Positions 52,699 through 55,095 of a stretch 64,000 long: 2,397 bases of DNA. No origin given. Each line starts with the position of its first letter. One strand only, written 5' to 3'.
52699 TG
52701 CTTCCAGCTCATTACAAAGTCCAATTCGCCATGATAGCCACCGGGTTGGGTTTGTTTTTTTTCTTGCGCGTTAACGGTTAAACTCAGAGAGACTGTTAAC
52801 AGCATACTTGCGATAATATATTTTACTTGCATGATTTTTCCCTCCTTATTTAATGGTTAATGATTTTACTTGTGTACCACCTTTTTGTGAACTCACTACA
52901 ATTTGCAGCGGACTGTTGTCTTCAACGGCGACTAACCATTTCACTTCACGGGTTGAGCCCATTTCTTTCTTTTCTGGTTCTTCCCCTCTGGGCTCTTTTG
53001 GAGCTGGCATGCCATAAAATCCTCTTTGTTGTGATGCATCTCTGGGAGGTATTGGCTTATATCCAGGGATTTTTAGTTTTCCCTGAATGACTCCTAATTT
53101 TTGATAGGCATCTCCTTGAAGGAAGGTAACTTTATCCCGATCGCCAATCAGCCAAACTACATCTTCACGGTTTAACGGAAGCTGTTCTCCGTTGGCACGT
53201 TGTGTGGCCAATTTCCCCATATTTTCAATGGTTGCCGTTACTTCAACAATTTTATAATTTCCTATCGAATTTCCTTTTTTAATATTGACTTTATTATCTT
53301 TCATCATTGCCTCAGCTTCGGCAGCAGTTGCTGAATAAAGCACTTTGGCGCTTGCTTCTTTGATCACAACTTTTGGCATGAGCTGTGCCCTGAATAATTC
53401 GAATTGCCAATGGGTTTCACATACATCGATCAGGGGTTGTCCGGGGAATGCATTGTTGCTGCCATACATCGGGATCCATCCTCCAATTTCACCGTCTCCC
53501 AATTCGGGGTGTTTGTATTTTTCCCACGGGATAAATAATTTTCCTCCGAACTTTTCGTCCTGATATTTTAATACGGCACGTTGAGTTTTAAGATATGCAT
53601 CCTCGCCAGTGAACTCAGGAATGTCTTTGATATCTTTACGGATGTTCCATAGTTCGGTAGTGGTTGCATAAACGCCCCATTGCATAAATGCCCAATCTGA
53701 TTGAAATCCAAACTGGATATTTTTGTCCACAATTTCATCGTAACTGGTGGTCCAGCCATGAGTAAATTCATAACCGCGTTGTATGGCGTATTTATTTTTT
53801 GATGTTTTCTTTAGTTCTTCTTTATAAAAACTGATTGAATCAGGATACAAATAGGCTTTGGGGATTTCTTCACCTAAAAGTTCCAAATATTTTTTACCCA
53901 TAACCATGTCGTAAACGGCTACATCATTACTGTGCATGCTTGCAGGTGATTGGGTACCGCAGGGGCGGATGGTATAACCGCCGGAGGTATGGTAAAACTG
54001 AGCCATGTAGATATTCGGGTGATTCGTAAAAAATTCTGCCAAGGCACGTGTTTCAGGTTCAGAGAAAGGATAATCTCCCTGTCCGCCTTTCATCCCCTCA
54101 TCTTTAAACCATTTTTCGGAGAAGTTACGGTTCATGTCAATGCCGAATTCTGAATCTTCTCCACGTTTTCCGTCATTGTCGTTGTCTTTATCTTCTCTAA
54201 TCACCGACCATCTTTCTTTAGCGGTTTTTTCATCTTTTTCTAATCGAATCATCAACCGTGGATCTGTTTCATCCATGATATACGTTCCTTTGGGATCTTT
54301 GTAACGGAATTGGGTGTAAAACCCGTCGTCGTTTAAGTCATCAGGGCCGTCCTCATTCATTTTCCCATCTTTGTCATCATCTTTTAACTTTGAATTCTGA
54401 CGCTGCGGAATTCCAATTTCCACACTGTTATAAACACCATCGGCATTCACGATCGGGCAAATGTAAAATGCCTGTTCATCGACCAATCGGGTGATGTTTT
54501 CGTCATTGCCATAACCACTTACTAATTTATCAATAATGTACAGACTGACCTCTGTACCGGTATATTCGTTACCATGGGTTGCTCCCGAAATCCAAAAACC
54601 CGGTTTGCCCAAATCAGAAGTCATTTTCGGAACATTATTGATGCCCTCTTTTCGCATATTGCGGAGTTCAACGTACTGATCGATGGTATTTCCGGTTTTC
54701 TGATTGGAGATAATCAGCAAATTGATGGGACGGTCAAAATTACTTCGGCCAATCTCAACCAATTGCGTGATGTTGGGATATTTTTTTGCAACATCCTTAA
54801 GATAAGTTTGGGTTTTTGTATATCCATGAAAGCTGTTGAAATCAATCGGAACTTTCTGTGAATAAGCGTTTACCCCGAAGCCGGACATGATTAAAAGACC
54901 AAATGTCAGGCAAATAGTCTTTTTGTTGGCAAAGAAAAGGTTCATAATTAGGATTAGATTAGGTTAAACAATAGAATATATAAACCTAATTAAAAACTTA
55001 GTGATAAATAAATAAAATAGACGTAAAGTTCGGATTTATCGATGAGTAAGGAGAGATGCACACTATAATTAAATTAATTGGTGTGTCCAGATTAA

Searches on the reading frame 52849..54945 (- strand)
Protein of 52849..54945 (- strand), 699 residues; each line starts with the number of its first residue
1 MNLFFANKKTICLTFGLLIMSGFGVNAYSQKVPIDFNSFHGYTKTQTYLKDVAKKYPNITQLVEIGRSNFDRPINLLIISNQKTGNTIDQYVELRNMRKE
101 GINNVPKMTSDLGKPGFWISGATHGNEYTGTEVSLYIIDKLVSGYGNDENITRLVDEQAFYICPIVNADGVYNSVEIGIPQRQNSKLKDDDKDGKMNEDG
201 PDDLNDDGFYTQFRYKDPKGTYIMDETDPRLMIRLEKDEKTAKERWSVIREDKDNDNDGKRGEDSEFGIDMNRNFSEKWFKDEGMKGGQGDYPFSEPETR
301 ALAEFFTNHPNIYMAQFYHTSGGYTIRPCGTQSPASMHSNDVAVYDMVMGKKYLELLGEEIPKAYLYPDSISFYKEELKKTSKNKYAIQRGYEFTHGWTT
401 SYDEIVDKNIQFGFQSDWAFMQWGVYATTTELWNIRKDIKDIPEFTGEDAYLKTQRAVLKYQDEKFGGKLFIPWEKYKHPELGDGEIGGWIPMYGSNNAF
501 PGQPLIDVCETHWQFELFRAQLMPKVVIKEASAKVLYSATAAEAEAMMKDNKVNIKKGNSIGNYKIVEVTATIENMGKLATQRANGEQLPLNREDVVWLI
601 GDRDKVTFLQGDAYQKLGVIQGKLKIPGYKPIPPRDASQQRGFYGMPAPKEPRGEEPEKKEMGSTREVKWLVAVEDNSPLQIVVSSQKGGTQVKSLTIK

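Call 82: search_protein_families(library=pfam, proteins=[window:52849-54945:-], max_evalue=0.00001)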
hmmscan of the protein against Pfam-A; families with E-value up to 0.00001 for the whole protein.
window:52849-54945:- (699 aa): 1 family
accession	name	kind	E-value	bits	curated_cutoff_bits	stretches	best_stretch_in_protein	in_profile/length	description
PF00246.29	Peptidase_M14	-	1.8e-39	136.5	21.6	1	47-436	3-265/286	Zinc carboxypeptidase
